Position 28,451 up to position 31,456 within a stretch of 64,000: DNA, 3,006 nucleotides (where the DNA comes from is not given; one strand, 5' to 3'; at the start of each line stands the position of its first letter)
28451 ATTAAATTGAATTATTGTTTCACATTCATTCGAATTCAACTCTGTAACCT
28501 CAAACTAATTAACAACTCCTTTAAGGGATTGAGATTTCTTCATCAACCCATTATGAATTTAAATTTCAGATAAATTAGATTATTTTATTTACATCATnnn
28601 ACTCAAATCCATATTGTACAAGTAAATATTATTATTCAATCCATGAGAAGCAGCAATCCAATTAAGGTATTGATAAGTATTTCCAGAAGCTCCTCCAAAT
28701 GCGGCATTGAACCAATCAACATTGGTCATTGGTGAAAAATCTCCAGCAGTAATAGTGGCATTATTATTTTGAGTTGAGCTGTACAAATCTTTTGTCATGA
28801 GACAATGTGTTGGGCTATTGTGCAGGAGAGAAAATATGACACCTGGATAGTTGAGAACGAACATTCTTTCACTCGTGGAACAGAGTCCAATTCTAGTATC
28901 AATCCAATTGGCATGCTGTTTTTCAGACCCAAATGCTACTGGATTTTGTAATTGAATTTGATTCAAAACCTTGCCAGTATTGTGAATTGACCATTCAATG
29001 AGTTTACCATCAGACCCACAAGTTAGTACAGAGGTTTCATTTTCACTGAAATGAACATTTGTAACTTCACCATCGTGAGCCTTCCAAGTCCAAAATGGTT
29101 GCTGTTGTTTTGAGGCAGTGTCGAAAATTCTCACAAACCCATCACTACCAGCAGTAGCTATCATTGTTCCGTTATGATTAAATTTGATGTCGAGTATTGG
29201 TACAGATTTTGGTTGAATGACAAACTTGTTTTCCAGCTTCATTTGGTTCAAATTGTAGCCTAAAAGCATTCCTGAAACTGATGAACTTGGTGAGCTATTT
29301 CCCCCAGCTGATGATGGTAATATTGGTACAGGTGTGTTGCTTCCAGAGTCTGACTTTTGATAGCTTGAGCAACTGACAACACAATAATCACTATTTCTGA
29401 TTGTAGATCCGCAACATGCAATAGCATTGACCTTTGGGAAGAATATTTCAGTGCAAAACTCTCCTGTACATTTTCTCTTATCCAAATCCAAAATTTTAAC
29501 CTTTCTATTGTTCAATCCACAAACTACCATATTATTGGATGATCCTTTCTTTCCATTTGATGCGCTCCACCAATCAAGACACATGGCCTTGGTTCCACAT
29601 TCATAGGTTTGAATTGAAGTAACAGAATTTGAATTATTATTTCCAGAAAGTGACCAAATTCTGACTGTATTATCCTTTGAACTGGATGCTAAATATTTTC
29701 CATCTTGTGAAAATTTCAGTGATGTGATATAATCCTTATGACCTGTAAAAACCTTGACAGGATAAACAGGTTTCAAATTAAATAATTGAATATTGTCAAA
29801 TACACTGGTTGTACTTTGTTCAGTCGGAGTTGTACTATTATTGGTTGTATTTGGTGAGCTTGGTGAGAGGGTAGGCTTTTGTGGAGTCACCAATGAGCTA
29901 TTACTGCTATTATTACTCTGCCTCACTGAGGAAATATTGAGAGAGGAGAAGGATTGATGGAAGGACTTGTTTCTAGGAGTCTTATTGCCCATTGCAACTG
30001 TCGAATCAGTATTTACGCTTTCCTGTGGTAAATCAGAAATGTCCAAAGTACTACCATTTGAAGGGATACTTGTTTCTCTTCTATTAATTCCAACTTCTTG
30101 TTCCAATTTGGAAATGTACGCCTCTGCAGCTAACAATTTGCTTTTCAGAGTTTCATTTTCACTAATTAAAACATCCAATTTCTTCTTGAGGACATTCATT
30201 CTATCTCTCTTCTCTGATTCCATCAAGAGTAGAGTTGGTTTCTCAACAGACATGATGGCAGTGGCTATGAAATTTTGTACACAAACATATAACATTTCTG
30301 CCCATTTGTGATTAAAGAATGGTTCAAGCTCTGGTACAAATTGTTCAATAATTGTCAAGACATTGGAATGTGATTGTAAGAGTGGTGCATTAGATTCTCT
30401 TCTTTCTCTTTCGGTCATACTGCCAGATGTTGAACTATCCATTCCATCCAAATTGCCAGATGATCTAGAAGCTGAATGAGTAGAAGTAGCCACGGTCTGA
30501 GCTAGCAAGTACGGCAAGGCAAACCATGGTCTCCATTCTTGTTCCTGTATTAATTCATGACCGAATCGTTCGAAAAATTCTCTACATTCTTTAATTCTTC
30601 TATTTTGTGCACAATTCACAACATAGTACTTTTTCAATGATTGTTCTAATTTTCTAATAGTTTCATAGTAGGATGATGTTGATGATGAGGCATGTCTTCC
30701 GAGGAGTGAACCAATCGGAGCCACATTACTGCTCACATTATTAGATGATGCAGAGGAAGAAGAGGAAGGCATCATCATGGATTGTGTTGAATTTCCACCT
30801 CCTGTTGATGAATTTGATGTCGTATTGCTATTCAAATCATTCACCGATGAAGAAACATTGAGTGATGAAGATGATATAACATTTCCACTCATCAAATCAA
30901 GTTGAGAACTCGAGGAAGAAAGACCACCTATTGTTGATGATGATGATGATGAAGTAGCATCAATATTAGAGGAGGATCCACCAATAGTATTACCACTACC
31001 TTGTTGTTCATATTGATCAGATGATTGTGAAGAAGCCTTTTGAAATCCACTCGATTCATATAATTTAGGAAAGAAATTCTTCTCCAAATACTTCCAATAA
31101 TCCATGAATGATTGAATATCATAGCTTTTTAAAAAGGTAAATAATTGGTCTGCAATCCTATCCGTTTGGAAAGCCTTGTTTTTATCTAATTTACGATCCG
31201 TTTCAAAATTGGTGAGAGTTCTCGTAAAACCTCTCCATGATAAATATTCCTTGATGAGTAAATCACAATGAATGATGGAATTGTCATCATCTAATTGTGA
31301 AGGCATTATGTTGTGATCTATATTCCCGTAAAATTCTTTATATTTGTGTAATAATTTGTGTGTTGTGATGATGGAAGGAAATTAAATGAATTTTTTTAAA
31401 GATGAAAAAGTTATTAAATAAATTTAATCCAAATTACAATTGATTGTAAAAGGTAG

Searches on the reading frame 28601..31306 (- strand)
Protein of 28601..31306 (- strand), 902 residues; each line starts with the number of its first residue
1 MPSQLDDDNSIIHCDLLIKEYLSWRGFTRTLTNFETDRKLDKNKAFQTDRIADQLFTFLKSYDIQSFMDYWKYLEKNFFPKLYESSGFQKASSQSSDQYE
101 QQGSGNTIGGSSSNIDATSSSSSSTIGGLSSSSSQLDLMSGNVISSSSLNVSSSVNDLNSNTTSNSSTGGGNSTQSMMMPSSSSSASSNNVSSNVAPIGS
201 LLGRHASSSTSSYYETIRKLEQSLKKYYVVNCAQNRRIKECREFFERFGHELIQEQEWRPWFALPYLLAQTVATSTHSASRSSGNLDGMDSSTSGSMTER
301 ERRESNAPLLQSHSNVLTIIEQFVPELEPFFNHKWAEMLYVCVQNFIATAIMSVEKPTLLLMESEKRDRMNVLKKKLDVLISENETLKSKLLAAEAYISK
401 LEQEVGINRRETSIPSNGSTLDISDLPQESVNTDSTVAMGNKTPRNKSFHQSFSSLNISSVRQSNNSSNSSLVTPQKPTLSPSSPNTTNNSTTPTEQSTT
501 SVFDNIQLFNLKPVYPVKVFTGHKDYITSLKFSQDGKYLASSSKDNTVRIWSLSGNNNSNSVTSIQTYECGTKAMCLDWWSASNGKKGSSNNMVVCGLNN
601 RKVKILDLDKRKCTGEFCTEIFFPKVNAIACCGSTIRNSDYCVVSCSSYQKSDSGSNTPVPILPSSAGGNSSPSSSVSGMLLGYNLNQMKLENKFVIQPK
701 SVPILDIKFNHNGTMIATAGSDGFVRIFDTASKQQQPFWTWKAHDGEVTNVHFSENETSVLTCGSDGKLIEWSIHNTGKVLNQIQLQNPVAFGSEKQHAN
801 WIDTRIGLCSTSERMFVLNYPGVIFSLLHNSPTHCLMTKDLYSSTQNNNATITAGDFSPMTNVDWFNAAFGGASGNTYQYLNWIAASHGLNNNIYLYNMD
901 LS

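Call 73: search_protein_families(library=pfam, proteins=[window:28601-31306:-], max_evalue=0.001)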
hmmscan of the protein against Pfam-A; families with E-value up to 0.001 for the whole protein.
window:28601-31306:- (902 aa): 35 families (the best 25 are shown)
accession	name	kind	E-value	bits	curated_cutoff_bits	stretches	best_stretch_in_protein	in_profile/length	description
PF00400.38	WD40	-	3.6e-25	87.7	27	1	516-552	3-39/39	WD domain, G-beta repeat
PF25174.1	Beta-prop_THOC3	-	1.9e-22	80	305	2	506-567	195-250/272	THOC3 beta-propeller domain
PF24807.1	WD40_CDC20-Fz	-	4.4e-22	79.2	200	2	674-790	108-224/292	CDC20/Fizzy WD40 domain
PF25173.1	Beta-prop_WDR3_1st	-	9.8e-22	78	154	2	505-614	52-148/184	WDR3 first beta-propeller domain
PF24814.1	WD40_Prp19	-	3.2e-21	76.1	320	2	505-566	158-219/281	Prp19 WD40 domain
PF24817.1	WD40_WDHD1_1st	-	1.4e-20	74.1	109.9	2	505-571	109-175/291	WDHD1 first WD40 domain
PF23414.1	Beta-prop_EML_2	-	6.3e-18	65.5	90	2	687-783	67-162/266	Echinoderm microtubule-associated protein second beta-propeller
PF25168.1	Beta-prop_WDR36-Utp21_2nd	-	6.6e-16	59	84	2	506-555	222-271/335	WDR36/Utp21 second beta-propeller domain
PF24796.1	WDR55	-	9e-13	48.4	200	2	505-554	244-294/296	WDR55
PF24782.2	WD40_MABP1-WDR62_2nd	-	1e-12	48.1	290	2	650-778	81-211/341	MABP1/WDR62 second WD40 domain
PF25175.1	Beta-prop_WDR5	-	2.1e-12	47.4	250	2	700-782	135-215/296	WDR5 beta-propeller domain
PF12894.13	ANAPC4_WD40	-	7.2e-12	45.8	22.9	1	521-580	35-89/91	Anaphase-promoting complex subunit 4 WD40 domain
PF25172.1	Beta-prop_WDR3_2nd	-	1.4e-11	44.6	140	2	700-776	174-248/293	WDR3 second beta-propeller domain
PF24805.1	EIF3I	-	2.7e-11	43.6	200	1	700-791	9-97/324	EIF3I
PF23409.1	Beta-prop_EML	-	9.9e-11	42.1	88.2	1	699-788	154-239/267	Echinoderm microtubule-associated protein first beta-propeller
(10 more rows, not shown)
